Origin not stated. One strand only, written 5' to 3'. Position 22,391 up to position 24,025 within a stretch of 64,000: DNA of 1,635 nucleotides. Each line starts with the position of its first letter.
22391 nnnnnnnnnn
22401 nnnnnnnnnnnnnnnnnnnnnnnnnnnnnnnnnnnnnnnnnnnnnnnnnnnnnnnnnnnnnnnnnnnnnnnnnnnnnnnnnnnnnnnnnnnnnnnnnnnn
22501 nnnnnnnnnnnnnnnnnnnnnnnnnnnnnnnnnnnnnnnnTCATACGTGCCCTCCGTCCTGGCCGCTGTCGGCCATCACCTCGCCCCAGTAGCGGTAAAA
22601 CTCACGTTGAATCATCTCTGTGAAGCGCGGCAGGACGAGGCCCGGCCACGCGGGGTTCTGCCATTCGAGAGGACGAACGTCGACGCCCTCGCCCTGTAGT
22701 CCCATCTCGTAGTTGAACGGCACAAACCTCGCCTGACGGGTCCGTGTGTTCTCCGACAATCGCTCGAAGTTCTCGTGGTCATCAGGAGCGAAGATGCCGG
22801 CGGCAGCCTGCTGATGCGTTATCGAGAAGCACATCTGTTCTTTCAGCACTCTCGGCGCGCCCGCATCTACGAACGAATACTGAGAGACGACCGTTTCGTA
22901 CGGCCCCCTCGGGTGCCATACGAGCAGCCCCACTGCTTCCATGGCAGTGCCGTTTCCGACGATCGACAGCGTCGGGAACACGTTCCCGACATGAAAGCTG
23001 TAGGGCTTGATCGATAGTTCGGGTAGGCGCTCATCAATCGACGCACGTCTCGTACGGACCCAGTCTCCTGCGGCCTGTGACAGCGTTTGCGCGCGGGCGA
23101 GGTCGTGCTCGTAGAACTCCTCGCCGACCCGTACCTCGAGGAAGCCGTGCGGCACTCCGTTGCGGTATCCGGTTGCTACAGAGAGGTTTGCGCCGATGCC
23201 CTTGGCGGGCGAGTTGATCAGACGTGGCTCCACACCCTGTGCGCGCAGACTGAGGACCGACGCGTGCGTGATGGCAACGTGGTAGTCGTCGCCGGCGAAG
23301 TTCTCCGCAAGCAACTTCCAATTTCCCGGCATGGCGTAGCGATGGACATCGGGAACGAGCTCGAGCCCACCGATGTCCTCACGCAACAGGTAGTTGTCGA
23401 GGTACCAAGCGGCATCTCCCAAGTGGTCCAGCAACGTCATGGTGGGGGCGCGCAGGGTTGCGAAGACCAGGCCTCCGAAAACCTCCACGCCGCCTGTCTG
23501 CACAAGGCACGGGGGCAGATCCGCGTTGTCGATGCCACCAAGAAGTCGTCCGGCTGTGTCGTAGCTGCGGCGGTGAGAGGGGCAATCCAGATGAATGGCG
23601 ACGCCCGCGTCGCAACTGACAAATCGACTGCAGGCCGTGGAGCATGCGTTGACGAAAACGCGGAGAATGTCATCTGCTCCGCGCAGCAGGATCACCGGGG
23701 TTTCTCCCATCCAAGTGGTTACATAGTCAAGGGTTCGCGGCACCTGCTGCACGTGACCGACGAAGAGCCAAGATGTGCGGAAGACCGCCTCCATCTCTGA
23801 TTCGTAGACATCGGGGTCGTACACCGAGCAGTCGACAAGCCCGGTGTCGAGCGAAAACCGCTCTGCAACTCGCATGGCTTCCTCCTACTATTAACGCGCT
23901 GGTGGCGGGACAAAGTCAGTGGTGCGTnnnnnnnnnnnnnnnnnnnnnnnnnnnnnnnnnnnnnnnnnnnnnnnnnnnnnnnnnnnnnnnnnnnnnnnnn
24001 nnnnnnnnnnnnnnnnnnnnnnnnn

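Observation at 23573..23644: Alpha-2 has lost a histidine ligand of the Rieske [2Fe-2S] motif but keeps the catalytic iron site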

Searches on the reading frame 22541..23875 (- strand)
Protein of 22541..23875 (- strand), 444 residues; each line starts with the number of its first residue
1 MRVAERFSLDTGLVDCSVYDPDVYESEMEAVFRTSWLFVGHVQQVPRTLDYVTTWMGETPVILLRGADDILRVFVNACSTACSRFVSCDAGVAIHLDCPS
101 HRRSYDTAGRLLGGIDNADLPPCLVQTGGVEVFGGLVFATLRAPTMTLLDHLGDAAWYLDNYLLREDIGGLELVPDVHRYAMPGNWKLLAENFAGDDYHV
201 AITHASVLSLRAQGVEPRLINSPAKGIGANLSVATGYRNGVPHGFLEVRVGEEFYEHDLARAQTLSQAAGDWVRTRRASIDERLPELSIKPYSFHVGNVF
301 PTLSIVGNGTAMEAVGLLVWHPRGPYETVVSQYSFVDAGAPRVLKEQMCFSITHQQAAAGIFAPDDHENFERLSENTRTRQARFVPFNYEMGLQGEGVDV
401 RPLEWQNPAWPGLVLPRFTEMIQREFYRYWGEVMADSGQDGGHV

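Call 3: search_protein_families(library=pfam, proteins=[window:22541-23875:-], max_evalue=0.01)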
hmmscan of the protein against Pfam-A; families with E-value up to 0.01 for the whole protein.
window:22541-23875:- (444 aa): 2 families
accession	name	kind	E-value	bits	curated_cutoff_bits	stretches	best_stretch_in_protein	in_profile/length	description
PF00848.25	Ring_hydroxyl_A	-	4.9e-13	49.9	24.9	1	179-386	11-186/208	Ring hydroxylating alpha subunit (catalytic domain)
PF00355.32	Rieske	-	1.3e-06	28.6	20.3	1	35-113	1-77/88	Rieske [2Fe-2S] domain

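Call 5: find_homologous_proteins(query=window:22541-23875:-, max_evalue=1e-20)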
Query window:22541-23875:- (444 aa): 533 proteins with E <= 1e-20 among 8000 candidates; the best 120 are listed.
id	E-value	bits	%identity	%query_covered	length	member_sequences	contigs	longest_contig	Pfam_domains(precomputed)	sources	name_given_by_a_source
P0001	9.1e-279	942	89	100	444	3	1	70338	PF00355.33,PF00848.26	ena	-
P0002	1.4e-217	741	73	99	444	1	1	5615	PF00355.33,PF00848.26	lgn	-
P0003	1.7e-207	708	70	98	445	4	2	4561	PF00355.33,PF00848.26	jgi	jgi:phenylpropionate dioxygenase-like ring-hydroxylating dioxygenase large terminal subunit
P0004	3.3e-204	697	70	99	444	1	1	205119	PF00355.33,PF00848.26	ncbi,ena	-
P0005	3.8e-198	677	66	98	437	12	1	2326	PF00355.33,PF00848.26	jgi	jgi:phenylpropionate dioxygenase-like ring-hydroxylating dioxygenase large terminal subunit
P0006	1.6e-197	675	68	98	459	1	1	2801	PF00355.33,PF00848.26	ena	-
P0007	1.8e-192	658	65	99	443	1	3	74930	PF00355.33,PF00848.26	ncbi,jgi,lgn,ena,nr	ncbi:MAG: Rieske 2Fe-2S domain-containing protein [Actinobacteria bacterium]|jgi:phenylpropionate di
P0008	1.9e-175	602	61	96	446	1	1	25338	PF00355.33,PF00848.26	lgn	-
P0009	2.4e-122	427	46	95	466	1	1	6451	PF00355.33,PF00848.26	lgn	-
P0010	1.3e-121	424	46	95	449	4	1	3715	PF00355.33,PF00848.26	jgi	jgi:phenylpropionate dioxygenase-like ring-hydroxylating dioxygenase large terminal subunit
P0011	5.7e-120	419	45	96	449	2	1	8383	PF00355.33,PF00848.26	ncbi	-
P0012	2.1e-115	404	45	96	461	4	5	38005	PF00355.33,PF00848.26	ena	-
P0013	2.9e-115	403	46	96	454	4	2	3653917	PF00355.33,PF00848.26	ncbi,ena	-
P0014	6.7e-114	399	46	96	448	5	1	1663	PF00355.33,PF00848.26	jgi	jgi:phenylpropionate dioxygenase-like ring-hydroxylating dioxygenase large terminal subunit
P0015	8.7e-114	399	44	98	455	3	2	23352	PF00355.33,PF00848.26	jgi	jgi:phenylpropionate dioxygenase-like ring-hydroxylating dioxygenase large terminal subunit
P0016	1.1e-113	398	46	98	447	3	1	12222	PF00355.33,PF00848.26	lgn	-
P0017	4.4e-113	396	46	96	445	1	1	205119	PF00355.33,PF00848.26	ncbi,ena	-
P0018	1.6e-112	394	46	96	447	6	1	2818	PF00355.33,PF00848.26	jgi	jgi:phenylpropionate dioxygenase-like ring-hydroxylating dioxygenase large terminal subunit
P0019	1.9e-111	391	42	98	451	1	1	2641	PF00355.33,PF00848.26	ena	-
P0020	7.8e-111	389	45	97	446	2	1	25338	PF00355.33,PF00848.26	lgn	-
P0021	3.5e-110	387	43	97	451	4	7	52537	PF00355.33,PF00848.26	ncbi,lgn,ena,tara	tara:strand:- start:21078 stop:22433 length:1356 start_codon:yes stop_codon:yes gene_type:complete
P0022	5.5e-110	386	45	95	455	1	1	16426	PF00355.33,PF00848.26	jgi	jgi:phenylpropionate dioxygenase-like ring-hydroxylating dioxygenase large terminal subunit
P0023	6.4e-110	386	42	95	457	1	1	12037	PF00355.33,PF00848.26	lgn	-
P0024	1.2e-109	385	43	100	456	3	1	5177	PF00355.33,PF00848.26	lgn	-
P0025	8.8e-109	382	42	98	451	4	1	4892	PF00355.33,PF00848.26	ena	-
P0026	9.0e-109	382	44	95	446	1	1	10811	PF00355.33,PF00848.26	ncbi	ncbi:MAG: aromatic ring-hydroxylating oxygenase subunit alpha [Burkholderiales bacterium]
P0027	1.2e-108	382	43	98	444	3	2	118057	PF00355.33,PF00848.26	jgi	jgi:phenylpropionate dioxygenase-like ring-hydroxylating dioxygenase large terminal subunit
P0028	1.9e-108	381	41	98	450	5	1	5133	PF00355.33,PF00848.26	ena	-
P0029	6.3e-108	379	43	96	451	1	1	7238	PF00355.33,PF00848.26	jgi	jgi:phenylpropionate dioxygenase-like ring-hydroxylating dioxygenase large terminal subunit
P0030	2.0e-107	378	43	98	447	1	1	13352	PF00355.33,PF00848.26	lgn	-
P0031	2.9e-107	377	42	97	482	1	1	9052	PF00355.33,PF00848.26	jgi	jgi:phenylpropionate dioxygenase-like ring-hydroxylating dioxygenase large terminal subunit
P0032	3.1e-107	377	45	96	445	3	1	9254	PF00355.33,PF00848.26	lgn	-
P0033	3.5e-107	377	40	99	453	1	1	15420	PF00355.33,PF00848.26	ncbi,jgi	jgi:phenylpropionate dioxygenase-like ring-hydroxylating dioxygenase large terminal subunit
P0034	4.4e-107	376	42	95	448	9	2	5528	PF00355.33,PF00848.26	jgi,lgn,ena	-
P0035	8.9e-107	375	44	96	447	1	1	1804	PF00355.33,PF00848.26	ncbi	-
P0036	1.0e-106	375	43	95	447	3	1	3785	PF00355.33,PF00848.26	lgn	-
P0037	1.2e-106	375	43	95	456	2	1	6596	PF00355.33,PF00848.26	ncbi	-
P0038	1.3e-106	375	43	99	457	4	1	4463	PF00355.33,PF00848.26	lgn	-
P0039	2.0e-106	374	42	96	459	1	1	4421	PF00355.33,PF00848.26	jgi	jgi:phenylpropionate dioxygenase-like ring-hydroxylating dioxygenase large terminal subunit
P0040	2.2e-106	374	42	96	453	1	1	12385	PF00355.33,PF00848.26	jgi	jgi:phenylpropionate dioxygenase-like ring-hydroxylating dioxygenase large terminal subunit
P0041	2.4e-106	374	43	98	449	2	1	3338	PF00355.33,PF00848.26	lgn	-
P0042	2.9e-106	374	43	95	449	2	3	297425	PF00355.33,PF00848.26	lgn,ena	-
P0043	4.2e-106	373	44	95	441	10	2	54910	PF00355.33,PF00848.26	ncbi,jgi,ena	-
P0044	6.5e-106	373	41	98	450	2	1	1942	PF00355.33,PF00848.26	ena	-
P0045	1.9e-105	371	42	98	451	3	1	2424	PF00355.33,PF00848.26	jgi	jgi:phenylpropionate dioxygenase-like ring-hydroxylating dioxygenase large terminal subunit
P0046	1.9e-105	371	44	94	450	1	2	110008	PF00355.33,PF00848.26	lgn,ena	-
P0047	2.3e-105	371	43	97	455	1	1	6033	PF00355.33,PF00848.26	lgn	-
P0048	3.1e-105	370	42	95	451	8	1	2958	PF00355.33,PF00848.26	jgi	jgi:phenylpropionate dioxygenase-like ring-hydroxylating dioxygenase large terminal subunit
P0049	3.5e-105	370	44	96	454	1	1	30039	PF00355.33,PF00848.26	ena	-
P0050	3.9e-105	370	43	98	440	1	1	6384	PF00355.33,PF00848.26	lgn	-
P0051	1.0e-104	369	42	95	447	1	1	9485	PF00355.33,PF00848.26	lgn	-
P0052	1.1e-104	369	42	97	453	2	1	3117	PF00355.33,PF00848.26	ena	-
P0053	2.3e-104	368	44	98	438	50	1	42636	PF00355.33,PF00848.26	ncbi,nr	ncbi:aromatic ring-hydroxylating dioxygenase subunit alpha [Mycolicibacterium moriokaense]|nr:aromat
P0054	2.3e-104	368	41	99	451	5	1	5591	PF00355.33,PF00848.26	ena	-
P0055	2.9e-104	367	41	99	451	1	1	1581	PF00355.33,PF00848.26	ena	-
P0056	3.7e-104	367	43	94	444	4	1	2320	PF00355.33,PF00848.26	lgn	-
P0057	3.9e-104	367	42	95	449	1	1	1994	PF00355.33,PF00848.26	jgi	jgi:phenylpropionate dioxygenase-like ring-hydroxylating dioxygenase large terminal subunit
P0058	9.9e-104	365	41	98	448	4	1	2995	PF00355.33,PF00848.26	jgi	jgi:phenylpropionate dioxygenase-like ring-hydroxylating dioxygenase large terminal subunit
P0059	1.8e-103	365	42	95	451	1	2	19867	PF00355.33,PF00848.26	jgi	jgi:phenylpropionate dioxygenase-like ring-hydroxylating dioxygenase large terminal subunit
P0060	2.9e-103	364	40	99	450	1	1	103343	PF00355.33,PF00848.26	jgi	jgi:phenylpropionate dioxygenase-like ring-hydroxylating dioxygenase large terminal subunit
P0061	3.6e-103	364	41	95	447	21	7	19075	PF00355.33,PF00848.26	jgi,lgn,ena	jgi:phenylpropionate dioxygenase-like ring-hydroxylating dioxygenase large terminal subunit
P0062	9.2e-103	362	42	98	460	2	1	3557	PF00355.33,PF00848.26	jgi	jgi:phenylpropionate dioxygenase-like ring-hydroxylating dioxygenase large terminal subunit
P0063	2.6e-102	361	40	96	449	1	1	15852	PF00355.33,PF00848.26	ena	-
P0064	2.9e-102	361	42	97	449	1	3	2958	PF00355.33,PF00848.26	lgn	-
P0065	3.0e-102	361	42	95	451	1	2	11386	PF00355.33,PF00848.26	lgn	-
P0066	3.6e-102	360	42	95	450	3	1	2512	PF00355.33,PF00848.26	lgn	-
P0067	4.4e-102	360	43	97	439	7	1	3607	PF00355.33,PF00848.26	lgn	-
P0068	9.1e-102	359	41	97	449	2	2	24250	PF00355.33,PF00848.26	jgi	jgi:phenylpropionate dioxygenase-like ring-hydroxylating dioxygenase large terminal subunit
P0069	1.2e-101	359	42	98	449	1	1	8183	PF00355.33,PF00848.26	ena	-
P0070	1.8e-101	358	43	94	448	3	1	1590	PF00355.33,PF00848.26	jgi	jgi:phenylpropionate dioxygenase-like ring-hydroxylating dioxygenase large terminal subunit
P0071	2.5e-101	357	41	97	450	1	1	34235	PF00355.33,PF00848.26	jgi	jgi:phenylpropionate dioxygenase-like ring-hydroxylating dioxygenase large terminal subunit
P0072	4.5e-101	357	41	95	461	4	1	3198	PF00355.33,PF00848.26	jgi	jgi:phenylpropionate dioxygenase-like ring-hydroxylating dioxygenase large terminal subunit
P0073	6.6e-101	356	42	96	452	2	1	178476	PF00355.33,PF00848.26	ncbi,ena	-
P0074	7.2e-101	356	46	86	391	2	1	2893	PF00355.33,PF00848.26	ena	-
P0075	2.1e-100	354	40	98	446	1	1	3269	PF00355.33,PF00848.26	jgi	jgi:phenylpropionate dioxygenase-like ring-hydroxylating dioxygenase large terminal subunit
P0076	2.5e-100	354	43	95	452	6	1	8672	PF00355.33,PF00848.26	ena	-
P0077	4.7e-100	353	42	95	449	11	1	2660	PF00355.33,PF00848.26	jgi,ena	-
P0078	1.1e-99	352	42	97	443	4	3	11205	PF00355.33,PF00848.26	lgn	-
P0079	1.9e-99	351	42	97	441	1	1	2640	PF00355.33,PF00848.26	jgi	jgi:phenylpropionate dioxygenase-like ring-hydroxylating dioxygenase large terminal subunit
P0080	2.0e-99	351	43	95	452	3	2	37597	PF00355.33,PF00848.26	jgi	jgi:phenylpropionate dioxygenase-like ring-hydroxylating dioxygenase large terminal subunit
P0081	5.1e-99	350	41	98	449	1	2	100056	PF00355.33,PF00848.26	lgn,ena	-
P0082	1.6e-98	348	41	95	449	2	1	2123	PF00355.33,PF00848.26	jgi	jgi:phenylpropionate dioxygenase-like ring-hydroxylating dioxygenase large terminal subunit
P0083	1.7e-98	348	41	93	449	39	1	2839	PF00355.33,PF00848.26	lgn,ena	-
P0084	2.4e-98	348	41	95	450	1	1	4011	PF00355.33,PF00848.26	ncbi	-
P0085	2.6e-98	348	42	95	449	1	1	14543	PF00355.33,PF00848.26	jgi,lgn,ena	-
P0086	2.8e-98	347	39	100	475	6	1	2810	PF00355.33,PF00848.26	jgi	jgi:phenylpropionate dioxygenase-like ring-hydroxylating dioxygenase large terminal subunit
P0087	3.6e-98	347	41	97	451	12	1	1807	PF00355.33,PF00848.26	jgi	jgi:phenylpropionate dioxygenase-like ring-hydroxylating dioxygenase large terminal subunit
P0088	4.2e-98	347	42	93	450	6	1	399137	PF00355.33,PF00848.26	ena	-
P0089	7.9e-98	346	41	95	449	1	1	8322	PF00355.33,PF00848.26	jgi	jgi:phenylpropionate dioxygenase-like ring-hydroxylating dioxygenase large terminal subunit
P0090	8.7e-98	346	40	95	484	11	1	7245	PF00355.33,PF00848.26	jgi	jgi:phenylpropionate dioxygenase-like ring-hydroxylating dioxygenase large terminal subunit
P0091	1.0e-97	346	41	97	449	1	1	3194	PF00355.33,PF00848.26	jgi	jgi:phenylpropionate dioxygenase-like ring-hydroxylating dioxygenase large terminal subunit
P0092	1.0e-97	346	43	97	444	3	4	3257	PF00355.33,PF00848.26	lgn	-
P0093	1.4e-97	345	41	99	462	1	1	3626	PF00355.33,PF00848.26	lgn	-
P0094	2.0e-97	345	42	95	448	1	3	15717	PF00355.33,PF00848.26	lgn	-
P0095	2.3e-97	344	39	98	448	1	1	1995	PF00355.33,PF00848.26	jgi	jgi:phenylpropionate dioxygenase-like ring-hydroxylating dioxygenase large terminal subunit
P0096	3.9e-97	344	40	99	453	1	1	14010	PF00355.33,PF00848.26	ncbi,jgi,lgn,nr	ncbi:MAG: angular dioxygenase large subunit [Noviherbaspirillum sp.]|jgi:phenylpropionate dioxygenas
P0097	4.7e-97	343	42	95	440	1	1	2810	PF00355.33,PF00848.26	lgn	-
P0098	5.9e-97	343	41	97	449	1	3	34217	PF00355.33,PF00848.26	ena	-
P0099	1.2e-96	342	41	94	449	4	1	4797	PF00355.33,PF00848.26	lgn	-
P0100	1.2e-96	342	41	96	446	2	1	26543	PF00355.33,PF00848.26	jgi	jgi:phenylpropionate dioxygenase-like ring-hydroxylating dioxygenase large terminal subunit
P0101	2.5e-96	341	42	95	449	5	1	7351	PF00355.33,PF00848.26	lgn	-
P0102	2.9e-96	341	40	98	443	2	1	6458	PF00355.33,PF00848.26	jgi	jgi:phenylpropionate dioxygenase-like ring-hydroxylating dioxygenase large terminal subunit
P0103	3.4e-96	341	40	96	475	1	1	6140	PF00355.33,PF00848.26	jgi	jgi:phenylpropionate dioxygenase-like ring-hydroxylating dioxygenase large terminal subunit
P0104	7.1e-96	340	40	95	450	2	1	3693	PF00355.33,PF00848.26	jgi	-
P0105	7.6e-96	339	40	95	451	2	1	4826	PF00355.33,PF00848.26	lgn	-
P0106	9.7e-96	339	45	85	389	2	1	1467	PF00355.33,PF00848.26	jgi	jgi:phenylpropionate dioxygenase-like ring-hydroxylating dioxygenase large terminal subunit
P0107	1.8e-95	338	39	98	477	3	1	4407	PF00355.33,PF00848.26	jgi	jgi:phenylpropionate dioxygenase-like ring-hydroxylating dioxygenase large terminal subunit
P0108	1.8e-95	338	42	94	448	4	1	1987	PF00355.33,PF00848.26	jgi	jgi:phenylpropionate dioxygenase-like ring-hydroxylating dioxygenase large terminal subunit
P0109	8.0e-95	336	41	93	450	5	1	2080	PF00355.33,PF00848.26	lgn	-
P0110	1.0e-94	336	40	97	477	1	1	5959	PF00355.33,PF00848.26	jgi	jgi:phenylpropionate dioxygenase-like ring-hydroxylating dioxygenase large terminal subunit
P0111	1.1e-94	336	40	98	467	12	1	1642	PF00355.33,PF00848.26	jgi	jgi:phenylpropionate dioxygenase-like ring-hydroxylating dioxygenase large terminal subunit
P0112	1.8e-94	335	40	96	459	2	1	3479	PF00355.33,PF00848.26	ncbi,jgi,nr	ncbi:MAG TPA: SRPBCC family protein [Chloroflexota bacterium]|nr:SRPBCC family protein [Chloroflexot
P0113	2.8e-94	334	41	95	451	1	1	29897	PF00355.33,PF00848.26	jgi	jgi:phenylpropionate dioxygenase-like ring-hydroxylating dioxygenase large terminal subunit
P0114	9.0e-94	333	40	95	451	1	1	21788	PF00355.33,PF00848.26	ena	-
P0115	9.6e-94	333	41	95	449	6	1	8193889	PF00355.33,PF00848.26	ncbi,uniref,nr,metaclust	ncbi:aromatic ring-hydroxylating oxygenase subunit alpha [Rhodoplanes sp. Z2-YC6860]|uniref:aromatic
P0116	1.4e-93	332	41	95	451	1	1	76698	PF00355.33,PF00848.26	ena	-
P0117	5.1e-93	330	41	97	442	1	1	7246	PF00355.33,PF00848.26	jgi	jgi:phenylpropionate dioxygenase-like ring-hydroxylating dioxygenase large terminal subunit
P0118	5.2e-93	330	40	98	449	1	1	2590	PF00355.33,PF00848.26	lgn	-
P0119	1.0e-92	329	41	96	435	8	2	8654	PF00355.33,PF00848.26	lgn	-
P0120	4.9e-92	327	41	99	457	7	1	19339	PF00355.33,PF00848.26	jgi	jgi:phenylpropionate dioxygenase-like ring-hydroxylating dioxygenase large terminal subunit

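Call 13: list_cluster_members(proteins=[window:22541-23875:-, P0001, P0004, P0007, P0013])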
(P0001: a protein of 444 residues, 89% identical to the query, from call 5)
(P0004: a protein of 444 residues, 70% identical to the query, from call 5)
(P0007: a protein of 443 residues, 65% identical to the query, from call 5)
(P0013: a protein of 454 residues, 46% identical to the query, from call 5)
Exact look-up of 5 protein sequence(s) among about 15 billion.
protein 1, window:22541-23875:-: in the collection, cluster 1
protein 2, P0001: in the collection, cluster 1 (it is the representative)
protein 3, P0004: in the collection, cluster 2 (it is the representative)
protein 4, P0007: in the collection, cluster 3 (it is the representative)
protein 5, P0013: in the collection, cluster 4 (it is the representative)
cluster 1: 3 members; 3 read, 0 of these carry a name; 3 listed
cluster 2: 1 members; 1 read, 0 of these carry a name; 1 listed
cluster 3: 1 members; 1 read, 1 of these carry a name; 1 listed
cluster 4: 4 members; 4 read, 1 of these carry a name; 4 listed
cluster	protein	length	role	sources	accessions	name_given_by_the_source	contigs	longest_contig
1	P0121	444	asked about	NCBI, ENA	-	-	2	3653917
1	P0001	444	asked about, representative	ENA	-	-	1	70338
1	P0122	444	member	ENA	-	-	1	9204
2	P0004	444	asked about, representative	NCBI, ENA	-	-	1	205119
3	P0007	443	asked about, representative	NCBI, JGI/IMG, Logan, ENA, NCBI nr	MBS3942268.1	MAG: Rieske 2Fe-2S domain-containing protein [Actinobacteria bacterium] | phenylpropionate dioxygenase-like ring-hydroxylating dioxygenase large terminal subunit | Rieske 2Fe-2S domain-containing protein [Actinomycetota bacterium]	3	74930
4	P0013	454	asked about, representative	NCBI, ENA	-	-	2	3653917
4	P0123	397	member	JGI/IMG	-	phenylpropionate dioxygenase-like ring-hydroxylating dioxygenase large terminal subunit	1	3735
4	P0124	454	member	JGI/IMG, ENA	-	-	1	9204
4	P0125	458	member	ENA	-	-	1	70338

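Call 14: find_encoding_contigs(protein=P0004, flank=10000, max_places=2)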
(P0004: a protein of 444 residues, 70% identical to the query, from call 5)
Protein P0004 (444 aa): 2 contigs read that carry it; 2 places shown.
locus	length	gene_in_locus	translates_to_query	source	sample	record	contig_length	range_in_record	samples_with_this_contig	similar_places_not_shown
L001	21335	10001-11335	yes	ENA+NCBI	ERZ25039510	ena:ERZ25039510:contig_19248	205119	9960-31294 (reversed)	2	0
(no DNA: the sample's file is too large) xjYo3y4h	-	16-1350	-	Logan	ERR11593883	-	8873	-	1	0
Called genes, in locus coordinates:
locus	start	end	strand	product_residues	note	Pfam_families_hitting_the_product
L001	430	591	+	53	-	PF00588:SpoU_methylase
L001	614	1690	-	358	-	-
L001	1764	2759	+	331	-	PF00440:TetR_N, PF16170:DUF4873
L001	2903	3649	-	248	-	PF09339:HTH_IclR, PF12802:MarR_2 (weak), PF25213:HVO_A0261_N, PF01614:IclR_C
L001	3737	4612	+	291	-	PF01557:FAA_hydrolase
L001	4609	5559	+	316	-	PF09290:AcetDehyd-dimer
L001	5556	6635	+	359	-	PF00682:HMGL-like, PF07836:DmpG_comm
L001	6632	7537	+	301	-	PF00528:BPD_transp_1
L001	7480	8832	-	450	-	PF13542:HTH_Tnp_ISL3 (weak), PF01610:DDE_Tnp_ISL3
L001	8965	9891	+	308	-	PF00528:BPD_transp_1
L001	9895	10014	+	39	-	-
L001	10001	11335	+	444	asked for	PF00355:Rieske, PF00848:Ring_hydroxyl_A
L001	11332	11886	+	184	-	PF00866:Ring_hydroxyl_B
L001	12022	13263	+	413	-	PF13531:SBP_bac_11, PF01547:SBP_bac_1, PF13416:SBP_bac_8, PF13343:SBP_bac_6 (weak)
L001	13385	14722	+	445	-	PF00355:Rieske, PF00848:Ring_hydroxyl_A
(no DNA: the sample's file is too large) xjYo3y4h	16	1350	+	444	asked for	PF00355:Rieske, PF00848:Ring_hydroxyl_A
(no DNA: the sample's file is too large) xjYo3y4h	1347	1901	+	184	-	PF00866:Ring_hydroxyl_B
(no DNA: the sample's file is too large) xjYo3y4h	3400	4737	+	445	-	PF00355:Rieske, PF00848:Ring_hydroxyl_A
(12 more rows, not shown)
